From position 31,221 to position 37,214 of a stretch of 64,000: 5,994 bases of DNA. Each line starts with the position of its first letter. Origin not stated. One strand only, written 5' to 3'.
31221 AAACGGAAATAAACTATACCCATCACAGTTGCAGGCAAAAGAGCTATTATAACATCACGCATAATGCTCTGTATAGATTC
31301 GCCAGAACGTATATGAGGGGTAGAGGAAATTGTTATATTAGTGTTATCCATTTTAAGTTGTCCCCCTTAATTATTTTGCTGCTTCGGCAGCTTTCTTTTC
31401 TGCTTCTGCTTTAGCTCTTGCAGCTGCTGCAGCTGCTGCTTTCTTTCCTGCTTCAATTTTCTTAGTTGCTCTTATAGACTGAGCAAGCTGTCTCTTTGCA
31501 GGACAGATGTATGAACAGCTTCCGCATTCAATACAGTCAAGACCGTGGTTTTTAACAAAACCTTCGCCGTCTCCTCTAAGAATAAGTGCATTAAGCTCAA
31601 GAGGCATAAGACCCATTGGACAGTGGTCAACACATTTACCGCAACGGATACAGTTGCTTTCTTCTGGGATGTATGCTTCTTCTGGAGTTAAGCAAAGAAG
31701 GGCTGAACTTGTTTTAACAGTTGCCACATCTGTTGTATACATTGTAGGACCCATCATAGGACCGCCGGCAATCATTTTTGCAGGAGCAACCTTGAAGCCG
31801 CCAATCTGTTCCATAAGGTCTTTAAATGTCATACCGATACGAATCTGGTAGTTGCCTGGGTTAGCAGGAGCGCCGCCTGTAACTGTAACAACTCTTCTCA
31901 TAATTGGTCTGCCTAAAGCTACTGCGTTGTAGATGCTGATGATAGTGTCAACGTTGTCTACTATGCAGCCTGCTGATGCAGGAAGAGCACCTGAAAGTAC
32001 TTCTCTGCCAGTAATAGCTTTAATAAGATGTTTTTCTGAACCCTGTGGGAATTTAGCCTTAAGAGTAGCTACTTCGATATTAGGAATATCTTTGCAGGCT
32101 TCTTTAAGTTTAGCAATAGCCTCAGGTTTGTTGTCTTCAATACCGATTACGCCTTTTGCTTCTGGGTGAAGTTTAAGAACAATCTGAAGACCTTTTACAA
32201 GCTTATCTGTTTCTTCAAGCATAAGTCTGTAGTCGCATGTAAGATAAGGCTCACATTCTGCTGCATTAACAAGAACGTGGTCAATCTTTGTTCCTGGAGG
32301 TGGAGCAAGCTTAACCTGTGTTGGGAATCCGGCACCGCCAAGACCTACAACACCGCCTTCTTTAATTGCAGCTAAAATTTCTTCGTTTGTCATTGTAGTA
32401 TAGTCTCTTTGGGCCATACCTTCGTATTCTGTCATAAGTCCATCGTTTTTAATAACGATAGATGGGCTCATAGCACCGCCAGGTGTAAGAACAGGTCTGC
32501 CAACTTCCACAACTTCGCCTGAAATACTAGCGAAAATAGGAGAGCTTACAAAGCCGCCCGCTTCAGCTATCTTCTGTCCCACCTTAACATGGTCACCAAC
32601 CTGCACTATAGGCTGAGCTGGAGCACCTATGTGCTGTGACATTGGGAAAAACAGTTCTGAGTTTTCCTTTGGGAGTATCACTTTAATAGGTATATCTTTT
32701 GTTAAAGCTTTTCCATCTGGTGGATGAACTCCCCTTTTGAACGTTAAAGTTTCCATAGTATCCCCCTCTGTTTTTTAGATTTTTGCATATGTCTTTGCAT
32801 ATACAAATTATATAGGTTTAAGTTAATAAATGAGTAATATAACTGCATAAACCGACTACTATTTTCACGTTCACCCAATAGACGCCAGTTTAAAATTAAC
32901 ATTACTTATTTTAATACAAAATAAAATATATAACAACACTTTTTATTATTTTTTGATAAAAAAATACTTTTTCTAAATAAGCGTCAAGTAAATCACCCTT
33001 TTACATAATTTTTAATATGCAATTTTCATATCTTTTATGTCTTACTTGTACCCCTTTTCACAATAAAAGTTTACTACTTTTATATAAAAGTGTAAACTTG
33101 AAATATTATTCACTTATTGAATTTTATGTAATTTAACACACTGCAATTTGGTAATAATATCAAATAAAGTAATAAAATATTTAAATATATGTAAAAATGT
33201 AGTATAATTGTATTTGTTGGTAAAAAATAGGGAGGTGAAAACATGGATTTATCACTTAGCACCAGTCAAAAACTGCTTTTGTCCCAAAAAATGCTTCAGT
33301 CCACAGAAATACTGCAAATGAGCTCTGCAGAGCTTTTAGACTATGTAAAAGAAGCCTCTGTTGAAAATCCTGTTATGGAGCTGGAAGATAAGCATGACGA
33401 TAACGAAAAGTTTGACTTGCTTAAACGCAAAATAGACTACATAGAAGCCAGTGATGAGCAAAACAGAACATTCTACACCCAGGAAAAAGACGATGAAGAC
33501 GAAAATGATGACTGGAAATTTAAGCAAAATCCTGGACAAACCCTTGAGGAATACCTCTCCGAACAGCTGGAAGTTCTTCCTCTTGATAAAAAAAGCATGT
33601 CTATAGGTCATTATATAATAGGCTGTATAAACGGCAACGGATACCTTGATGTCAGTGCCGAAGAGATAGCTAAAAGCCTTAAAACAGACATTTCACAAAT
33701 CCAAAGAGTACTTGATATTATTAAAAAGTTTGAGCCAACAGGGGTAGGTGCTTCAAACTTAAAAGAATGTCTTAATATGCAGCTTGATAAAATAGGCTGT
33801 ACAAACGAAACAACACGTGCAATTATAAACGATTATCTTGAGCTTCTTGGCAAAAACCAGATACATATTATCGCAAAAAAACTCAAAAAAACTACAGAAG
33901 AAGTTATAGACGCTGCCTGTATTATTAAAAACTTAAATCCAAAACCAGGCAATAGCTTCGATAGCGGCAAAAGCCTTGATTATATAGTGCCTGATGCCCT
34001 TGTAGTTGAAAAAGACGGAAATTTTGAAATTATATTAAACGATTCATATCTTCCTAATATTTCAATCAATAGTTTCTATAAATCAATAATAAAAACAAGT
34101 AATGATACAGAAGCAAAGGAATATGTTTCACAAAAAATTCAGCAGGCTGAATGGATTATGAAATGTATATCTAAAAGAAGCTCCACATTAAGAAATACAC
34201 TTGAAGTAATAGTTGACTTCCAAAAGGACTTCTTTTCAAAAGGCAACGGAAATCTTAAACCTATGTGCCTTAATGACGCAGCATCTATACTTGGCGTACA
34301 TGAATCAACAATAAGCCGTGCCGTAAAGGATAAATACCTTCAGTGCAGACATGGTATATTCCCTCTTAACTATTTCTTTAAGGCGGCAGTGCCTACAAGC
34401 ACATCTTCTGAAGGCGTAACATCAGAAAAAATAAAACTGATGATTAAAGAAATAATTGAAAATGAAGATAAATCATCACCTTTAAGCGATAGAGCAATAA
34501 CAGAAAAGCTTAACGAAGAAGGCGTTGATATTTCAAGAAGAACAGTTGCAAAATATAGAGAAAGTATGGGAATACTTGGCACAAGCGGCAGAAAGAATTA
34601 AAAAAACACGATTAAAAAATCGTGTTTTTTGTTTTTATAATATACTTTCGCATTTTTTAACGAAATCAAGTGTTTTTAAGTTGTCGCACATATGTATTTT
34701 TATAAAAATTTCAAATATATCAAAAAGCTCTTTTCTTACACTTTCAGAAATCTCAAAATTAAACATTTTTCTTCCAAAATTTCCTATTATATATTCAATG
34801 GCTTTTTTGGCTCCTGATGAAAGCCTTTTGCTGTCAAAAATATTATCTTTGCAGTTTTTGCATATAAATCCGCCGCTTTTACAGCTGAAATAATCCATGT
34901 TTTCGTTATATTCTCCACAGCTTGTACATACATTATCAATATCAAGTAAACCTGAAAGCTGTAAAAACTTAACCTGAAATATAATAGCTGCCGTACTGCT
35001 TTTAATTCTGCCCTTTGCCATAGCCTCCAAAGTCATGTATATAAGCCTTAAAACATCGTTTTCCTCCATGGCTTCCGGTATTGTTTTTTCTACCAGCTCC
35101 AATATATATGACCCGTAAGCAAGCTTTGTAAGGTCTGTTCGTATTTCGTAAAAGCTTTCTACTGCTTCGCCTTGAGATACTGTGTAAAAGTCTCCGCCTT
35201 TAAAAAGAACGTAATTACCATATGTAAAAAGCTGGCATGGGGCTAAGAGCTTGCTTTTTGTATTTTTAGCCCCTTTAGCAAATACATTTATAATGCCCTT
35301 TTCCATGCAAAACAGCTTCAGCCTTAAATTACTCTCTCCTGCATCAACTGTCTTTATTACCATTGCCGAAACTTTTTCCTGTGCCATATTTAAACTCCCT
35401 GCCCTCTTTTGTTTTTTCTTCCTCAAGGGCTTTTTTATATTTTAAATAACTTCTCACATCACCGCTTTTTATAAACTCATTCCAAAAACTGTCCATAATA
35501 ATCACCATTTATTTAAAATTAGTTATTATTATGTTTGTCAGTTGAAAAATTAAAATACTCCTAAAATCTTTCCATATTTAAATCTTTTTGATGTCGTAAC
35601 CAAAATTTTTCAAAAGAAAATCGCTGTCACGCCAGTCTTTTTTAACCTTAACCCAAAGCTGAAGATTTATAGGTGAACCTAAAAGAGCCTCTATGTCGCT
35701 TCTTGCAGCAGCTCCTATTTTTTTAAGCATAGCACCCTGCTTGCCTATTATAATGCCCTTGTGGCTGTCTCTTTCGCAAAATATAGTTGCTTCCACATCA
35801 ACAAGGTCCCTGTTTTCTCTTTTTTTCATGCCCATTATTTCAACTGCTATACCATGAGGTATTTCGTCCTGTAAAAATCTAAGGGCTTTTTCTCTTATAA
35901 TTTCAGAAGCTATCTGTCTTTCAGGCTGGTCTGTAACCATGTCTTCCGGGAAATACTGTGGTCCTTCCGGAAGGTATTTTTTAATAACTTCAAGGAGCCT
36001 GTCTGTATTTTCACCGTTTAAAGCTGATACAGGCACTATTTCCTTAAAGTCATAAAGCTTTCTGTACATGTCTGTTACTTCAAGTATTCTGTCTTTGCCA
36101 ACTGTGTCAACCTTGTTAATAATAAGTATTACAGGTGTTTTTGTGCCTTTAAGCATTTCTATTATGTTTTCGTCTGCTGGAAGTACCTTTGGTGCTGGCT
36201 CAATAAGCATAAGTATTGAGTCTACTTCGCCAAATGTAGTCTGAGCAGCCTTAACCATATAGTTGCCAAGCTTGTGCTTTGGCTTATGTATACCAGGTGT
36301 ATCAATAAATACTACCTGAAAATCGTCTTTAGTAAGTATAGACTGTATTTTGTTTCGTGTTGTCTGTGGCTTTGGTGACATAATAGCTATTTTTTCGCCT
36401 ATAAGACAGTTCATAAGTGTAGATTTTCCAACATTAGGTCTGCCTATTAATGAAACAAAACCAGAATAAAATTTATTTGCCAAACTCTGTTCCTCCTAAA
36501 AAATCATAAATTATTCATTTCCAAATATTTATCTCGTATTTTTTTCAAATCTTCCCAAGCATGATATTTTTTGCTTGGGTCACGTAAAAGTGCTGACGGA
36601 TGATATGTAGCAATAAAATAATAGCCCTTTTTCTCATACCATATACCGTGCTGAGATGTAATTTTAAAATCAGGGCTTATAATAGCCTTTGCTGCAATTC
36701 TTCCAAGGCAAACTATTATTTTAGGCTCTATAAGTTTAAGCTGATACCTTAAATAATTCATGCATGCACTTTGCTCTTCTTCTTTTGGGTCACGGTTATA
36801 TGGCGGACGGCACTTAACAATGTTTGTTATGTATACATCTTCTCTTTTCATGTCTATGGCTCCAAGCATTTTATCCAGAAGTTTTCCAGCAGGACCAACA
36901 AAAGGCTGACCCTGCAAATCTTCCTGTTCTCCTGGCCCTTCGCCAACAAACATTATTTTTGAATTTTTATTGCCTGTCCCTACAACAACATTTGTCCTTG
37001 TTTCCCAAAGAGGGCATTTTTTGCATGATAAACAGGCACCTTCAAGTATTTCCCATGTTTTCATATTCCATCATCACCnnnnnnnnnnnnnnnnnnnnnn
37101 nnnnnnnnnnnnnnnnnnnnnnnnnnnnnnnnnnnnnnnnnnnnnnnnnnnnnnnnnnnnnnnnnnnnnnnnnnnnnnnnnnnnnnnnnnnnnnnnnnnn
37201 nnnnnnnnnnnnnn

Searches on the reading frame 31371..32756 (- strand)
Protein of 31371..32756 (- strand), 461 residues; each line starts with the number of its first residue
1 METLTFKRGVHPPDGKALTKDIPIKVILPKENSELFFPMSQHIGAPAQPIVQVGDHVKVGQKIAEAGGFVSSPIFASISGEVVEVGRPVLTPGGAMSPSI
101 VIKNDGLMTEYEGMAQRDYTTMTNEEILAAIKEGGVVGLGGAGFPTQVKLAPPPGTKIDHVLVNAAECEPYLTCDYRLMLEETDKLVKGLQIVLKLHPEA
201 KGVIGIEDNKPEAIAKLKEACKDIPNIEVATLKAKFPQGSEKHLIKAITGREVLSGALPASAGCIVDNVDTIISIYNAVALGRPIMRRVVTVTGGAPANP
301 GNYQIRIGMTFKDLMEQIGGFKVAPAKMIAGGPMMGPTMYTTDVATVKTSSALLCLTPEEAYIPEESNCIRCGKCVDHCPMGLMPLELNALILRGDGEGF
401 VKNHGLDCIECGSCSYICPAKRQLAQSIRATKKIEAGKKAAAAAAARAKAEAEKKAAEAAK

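Call 87: search_protein_families(library=pfam, proteins=[window:31371-32756:-], max_evalue=0.00001)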
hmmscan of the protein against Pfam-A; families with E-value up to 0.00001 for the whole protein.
window:31371-32756:- (461 aa): 9 families
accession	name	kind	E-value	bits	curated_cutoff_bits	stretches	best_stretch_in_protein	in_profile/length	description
PF01512.22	Complex1_51K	-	9.3e-51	172.1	31.2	1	131-276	1-149/150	Nuo51 FMN-binding domain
PF13375.12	RnfC_N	-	1.1e-32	112.5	25.6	1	5-106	2-100/101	RnfC Barrel sandwich hybrid domain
PF10531.15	SLBB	-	6.3e-12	45.6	27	1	289-337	1-54/55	SLBB domain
PF13187.11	Fer4_9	-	4.4e-09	36.7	27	1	368-421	1-50/52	4Fe-4S dicluster domain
PF12838.12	Fer4_7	-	1.6e-08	35.3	27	1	368-420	1-50/52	4Fe-4S dicluster domain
PF13237.11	Fer4_10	-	3.4e-08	33.7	25.5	1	365-419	5-53/53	4Fe-4S dicluster domain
PF13183.11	Fer4_8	-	2.7e-07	31.5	27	0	367-382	3-18/68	4Fe-4S dicluster domain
PF00037.32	Fer4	-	5.7e-07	29.5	21.1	0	365-382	4-21/24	4Fe-4S binding domain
PF12797.12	Fer4_2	-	9.8e-07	28.8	24.5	0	365-380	6-21/22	4Fe-4S binding domain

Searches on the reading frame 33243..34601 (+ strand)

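Call 87: search_protein_families(library=pfam, proteins=[window:33243-34601:+], max_evalue=0.00001)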
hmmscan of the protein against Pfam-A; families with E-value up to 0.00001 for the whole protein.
window:33243-34601:+ (452 aa): 3 families
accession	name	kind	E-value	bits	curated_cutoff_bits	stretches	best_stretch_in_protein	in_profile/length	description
PF04963.19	Sigma54_CBD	-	3e-56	190.6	22.9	1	98-279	9-185/185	Sigma-54 factor, core binding domain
PF04552.19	Sigma54_DBD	-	1e-54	185.1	22.8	1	293-451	2-159/160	Sigma-54, DNA binding domain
PF00309.25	Sigma54_AID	-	2.7e-12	46.8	23.8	1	3-47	2-46/46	Sigma-54 factor, Activator interacting domain (AID)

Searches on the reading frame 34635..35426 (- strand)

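Call 87: search_protein_families(library=pfam, proteins=[window:34635-35426:-], max_evalue=0.00001)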
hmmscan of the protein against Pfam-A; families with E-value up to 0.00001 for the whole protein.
window:34635-35426:- (263 aa): 2 families
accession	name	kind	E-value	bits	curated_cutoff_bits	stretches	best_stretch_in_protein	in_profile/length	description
PF02565.21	RecO_C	-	3.3e-20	72.9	22.1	1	96-253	1-156/157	Recombination protein O C terminal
PF11967.14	RecO_N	-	9.5e-19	67.7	27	1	14-92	1-80/80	Recombination protein O N terminal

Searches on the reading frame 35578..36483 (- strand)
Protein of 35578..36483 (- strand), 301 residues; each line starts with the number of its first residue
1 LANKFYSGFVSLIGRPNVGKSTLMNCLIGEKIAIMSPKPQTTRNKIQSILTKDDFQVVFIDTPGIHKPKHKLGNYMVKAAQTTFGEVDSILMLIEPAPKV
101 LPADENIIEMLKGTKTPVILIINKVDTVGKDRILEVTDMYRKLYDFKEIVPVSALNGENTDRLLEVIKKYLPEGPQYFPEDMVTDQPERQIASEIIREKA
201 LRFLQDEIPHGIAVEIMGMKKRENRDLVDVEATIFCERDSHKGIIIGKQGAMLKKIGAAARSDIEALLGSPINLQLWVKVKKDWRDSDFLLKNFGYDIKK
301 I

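Call 88: search_protein_families(library=pfam, proteins=[window:35578-36483:-], max_evalue=0.00001)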
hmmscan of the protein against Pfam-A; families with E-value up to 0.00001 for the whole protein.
window:35578-36483:- (301 aa): 7 families
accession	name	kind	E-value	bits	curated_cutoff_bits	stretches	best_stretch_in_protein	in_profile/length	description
PF01926.29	MMR_HSR1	-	1.5e-26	93.2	21.9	1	10-124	2-113/113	50S ribosome-binding GTPase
PF07650.23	KH_2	-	2.2e-22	79.1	22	1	207-285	1-78/78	KH domain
PF00009.33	GTP_EFTU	-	1.4e-13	51.3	26.5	1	49-172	63-187/188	Elongation factor Tu GTP binding domain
PF02421.24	FeoB_N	-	4.8e-12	46.1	27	1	10-166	3-155/156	Ferrous iron transport protein B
PF00350.29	Dynamin_N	-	3.4e-08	34.1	27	0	11-43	2-34/168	Dynamin family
PF03193.22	RsgA_GTPase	-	7.5e-08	32.8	30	0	7-68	106-171/174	RsgA GTPase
PF10662.15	PduV-EutP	-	4.3e-07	30.3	21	1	11-168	5-142/143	Ethanolamine utilisation - propanediol utilisation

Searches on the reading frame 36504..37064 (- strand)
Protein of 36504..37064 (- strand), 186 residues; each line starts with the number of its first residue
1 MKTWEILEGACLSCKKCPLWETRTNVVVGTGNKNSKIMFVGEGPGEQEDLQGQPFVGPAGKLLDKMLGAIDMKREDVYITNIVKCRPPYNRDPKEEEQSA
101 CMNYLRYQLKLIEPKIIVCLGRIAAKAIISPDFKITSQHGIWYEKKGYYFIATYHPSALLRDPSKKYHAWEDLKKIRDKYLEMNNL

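Call 88: search_protein_families(library=pfam, proteins=[window:36504-37064:-], max_evalue=0.00001)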
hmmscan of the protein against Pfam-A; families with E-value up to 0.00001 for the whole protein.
window:36504-37064:- (186 aa): 1 family
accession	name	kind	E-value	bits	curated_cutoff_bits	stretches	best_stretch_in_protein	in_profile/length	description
PF03167.25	UDG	-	1.1e-40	139.5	24.3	1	29-174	2-141/141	Uracil DNA glycosylase superfamily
